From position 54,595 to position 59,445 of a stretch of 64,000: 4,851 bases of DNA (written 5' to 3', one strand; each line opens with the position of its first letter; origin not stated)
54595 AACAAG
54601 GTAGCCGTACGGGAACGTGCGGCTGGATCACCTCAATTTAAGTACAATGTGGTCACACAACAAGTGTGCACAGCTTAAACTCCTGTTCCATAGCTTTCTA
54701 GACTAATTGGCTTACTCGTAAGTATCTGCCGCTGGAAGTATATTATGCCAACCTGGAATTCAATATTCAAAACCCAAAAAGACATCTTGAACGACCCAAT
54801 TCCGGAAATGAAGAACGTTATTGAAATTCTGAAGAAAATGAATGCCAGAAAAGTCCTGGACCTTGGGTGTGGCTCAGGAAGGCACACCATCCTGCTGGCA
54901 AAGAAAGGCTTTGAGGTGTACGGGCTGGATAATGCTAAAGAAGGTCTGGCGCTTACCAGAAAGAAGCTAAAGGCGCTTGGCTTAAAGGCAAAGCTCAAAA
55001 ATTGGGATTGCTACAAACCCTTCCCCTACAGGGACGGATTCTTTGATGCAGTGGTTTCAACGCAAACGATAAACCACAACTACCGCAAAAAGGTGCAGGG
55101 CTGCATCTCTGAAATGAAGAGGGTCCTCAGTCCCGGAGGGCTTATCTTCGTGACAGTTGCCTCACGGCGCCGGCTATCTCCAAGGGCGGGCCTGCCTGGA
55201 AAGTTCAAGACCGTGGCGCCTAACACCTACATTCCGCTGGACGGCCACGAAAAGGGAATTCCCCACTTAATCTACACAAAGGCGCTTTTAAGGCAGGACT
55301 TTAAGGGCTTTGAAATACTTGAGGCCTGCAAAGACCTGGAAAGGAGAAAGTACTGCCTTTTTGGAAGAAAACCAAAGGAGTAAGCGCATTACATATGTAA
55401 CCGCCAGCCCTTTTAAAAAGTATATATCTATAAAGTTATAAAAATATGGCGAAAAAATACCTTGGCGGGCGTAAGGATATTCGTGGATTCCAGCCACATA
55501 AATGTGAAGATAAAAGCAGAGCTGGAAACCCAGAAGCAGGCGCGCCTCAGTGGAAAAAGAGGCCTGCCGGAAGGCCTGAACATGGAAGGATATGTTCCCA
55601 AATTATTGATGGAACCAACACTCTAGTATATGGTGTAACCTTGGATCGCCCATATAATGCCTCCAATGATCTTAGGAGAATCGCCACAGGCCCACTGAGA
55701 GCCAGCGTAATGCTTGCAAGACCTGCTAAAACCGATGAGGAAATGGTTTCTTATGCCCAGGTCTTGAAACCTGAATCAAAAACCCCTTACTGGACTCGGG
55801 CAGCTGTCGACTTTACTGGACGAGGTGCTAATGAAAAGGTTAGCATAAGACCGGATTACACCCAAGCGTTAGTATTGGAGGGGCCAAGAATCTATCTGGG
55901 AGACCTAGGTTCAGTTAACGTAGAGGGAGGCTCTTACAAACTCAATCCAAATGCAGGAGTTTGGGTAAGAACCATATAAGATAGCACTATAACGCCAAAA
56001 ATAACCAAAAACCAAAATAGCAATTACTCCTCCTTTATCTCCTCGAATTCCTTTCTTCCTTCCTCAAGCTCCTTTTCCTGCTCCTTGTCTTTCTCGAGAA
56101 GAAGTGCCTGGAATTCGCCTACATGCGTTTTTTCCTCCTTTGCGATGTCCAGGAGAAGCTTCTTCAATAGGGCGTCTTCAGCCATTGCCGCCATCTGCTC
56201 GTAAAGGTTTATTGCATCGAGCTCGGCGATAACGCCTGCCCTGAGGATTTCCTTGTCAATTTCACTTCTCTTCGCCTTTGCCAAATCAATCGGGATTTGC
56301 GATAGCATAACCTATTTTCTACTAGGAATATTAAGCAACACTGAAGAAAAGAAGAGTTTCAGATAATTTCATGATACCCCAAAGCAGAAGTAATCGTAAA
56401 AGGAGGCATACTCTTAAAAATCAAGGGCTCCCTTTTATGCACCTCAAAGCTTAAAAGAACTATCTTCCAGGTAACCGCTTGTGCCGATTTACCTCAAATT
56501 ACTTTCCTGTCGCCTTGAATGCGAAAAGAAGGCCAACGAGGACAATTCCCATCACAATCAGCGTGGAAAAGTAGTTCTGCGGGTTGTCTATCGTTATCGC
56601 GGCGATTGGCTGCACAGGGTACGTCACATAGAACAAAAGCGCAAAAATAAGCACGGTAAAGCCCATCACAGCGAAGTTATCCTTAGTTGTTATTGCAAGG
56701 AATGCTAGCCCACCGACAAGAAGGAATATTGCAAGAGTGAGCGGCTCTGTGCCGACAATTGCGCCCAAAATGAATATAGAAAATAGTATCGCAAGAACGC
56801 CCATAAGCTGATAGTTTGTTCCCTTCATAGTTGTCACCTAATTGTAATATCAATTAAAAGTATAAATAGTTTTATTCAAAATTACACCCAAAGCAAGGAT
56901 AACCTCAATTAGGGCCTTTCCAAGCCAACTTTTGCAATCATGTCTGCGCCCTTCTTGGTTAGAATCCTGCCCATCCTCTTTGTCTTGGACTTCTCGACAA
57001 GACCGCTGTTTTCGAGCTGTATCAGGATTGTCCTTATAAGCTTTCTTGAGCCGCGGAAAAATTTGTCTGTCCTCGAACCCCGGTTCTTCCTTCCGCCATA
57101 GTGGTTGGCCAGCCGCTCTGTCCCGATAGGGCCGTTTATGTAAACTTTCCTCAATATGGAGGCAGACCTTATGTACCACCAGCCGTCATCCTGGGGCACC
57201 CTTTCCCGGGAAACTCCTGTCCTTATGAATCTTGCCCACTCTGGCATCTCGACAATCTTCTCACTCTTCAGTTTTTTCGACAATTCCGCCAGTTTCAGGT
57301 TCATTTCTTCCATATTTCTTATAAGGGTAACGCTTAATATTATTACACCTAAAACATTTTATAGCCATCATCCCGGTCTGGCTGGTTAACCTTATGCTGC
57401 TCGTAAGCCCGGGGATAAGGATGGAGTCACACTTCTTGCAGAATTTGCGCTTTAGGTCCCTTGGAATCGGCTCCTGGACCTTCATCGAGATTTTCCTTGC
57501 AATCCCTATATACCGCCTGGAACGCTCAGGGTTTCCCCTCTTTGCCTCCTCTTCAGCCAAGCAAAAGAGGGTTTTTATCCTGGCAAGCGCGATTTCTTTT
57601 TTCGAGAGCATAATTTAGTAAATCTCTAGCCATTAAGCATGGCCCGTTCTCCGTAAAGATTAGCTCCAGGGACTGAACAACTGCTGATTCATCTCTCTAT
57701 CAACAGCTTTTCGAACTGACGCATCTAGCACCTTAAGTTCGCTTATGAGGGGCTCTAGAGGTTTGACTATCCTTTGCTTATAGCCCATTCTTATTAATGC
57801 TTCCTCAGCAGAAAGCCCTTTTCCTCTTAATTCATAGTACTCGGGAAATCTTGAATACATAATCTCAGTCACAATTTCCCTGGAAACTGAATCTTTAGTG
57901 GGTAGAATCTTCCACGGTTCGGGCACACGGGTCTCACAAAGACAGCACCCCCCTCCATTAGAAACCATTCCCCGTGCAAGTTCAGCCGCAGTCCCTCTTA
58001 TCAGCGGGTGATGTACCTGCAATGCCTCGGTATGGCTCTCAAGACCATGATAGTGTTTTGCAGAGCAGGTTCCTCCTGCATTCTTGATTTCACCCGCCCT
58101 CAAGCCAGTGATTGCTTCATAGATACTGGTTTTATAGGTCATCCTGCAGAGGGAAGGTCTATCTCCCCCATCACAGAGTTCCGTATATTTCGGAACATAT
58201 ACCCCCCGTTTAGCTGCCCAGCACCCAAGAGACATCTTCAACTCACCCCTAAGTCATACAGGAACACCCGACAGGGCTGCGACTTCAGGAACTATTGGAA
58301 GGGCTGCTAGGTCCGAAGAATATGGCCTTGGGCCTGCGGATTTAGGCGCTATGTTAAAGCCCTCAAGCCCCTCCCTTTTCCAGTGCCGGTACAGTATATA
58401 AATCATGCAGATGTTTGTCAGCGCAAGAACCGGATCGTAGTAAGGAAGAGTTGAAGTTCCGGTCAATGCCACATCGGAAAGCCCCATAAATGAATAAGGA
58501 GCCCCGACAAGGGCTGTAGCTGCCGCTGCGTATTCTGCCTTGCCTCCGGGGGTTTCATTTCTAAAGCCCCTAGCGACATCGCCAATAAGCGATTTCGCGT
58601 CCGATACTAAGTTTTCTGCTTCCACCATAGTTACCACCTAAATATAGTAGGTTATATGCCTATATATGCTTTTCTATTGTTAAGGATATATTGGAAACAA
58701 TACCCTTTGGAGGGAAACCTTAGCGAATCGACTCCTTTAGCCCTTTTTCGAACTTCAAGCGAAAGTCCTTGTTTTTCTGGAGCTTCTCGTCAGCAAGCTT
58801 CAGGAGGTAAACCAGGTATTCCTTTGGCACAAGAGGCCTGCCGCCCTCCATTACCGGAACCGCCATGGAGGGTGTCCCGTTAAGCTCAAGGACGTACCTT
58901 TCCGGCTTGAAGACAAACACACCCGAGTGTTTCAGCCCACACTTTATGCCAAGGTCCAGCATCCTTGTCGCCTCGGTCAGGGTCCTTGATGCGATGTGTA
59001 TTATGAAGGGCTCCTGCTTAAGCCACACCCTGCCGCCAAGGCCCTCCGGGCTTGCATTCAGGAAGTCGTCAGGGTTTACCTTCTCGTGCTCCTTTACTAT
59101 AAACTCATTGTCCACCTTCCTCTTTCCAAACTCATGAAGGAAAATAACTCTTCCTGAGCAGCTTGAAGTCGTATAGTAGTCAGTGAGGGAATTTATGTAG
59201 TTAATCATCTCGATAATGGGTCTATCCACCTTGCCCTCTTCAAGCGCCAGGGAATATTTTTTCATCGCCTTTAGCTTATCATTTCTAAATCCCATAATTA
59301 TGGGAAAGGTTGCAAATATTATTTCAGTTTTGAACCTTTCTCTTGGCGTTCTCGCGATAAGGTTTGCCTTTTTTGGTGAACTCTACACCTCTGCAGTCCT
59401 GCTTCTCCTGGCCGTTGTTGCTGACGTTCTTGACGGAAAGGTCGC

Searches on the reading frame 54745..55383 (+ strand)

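Call 81: search_protein_families(library=pfam, proteins=[window:54745-55383:+], max_evalue=0.0001)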
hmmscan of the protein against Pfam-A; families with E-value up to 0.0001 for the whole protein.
window:54745-55383:+ (212 aa): 10 families
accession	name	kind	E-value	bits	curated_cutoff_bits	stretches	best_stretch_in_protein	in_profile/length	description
PF13649.12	Methyltransf_25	-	1.4e-20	74.2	27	1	37-132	1-97/97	Methyltransferase domain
PF08241.18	Methyltransf_11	-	1.3e-19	71.1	21.2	1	38-135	1-94/95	Methyltransferase domain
PF13847.12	Methyltransf_31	-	2.3e-17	63.5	27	1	34-140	4-113/145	Methyltransferase domain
PF03848.20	TehB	-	1.3e-11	44.7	20.4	1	23-139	20-135/193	Tellurite resistance protein TehB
PF08242.18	Methyltransf_12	-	2.1e-11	44.9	30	1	38-134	1-98/98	Methyltransferase domain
PF13489.12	Methyltransf_23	-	1.2e-10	41.8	27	1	32-147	21-127/164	Methyltransferase domain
PF05175.20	MTS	-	1.4e-09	38.3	23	1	26-156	24-156/170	Methyltransferase small domain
PF02353.26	CMAS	-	1.2e-07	31.7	27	1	23-138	52-166/273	Mycolic acid cyclopropane synthetase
PF01209.24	Ubie_methyltran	-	3.6e-07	30.2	20.1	1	25-142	39-157/233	ubiE/COQ5 methyltransferase family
PF07021.18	MetW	-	2.2e-06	27.9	21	1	33-113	13-89/193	Methionine biosynthesis protein MetW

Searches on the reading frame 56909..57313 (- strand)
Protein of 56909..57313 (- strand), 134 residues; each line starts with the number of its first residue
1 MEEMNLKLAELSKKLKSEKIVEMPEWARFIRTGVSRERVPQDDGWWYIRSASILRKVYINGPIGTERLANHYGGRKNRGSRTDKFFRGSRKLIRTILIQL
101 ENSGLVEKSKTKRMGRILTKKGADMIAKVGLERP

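Call 81: search_protein_families(library=pfam, proteins=[window:56909-57313:-], max_evalue=0.0001)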
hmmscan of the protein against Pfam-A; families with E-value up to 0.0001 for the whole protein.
window:56909-57313:- (134 aa): 1 family
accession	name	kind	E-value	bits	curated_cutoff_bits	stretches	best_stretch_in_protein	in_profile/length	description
PF01090.25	Ribosomal_S19e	-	2.3e-42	144.4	29.4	1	9-128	12-129/137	Ribosomal protein S19e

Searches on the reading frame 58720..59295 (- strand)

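Call 81: search_protein_families(library=pfam, proteins=[window:58720-59295:-], max_evalue=0.0001)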
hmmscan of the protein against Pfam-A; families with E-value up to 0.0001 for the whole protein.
window:58720-59295:- (191 aa): 1 family
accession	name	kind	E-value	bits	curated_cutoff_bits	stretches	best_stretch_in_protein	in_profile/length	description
PF02676.19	TYW3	-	1.7e-39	135.8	27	1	9-187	5-210/211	Methyltransferase TYW3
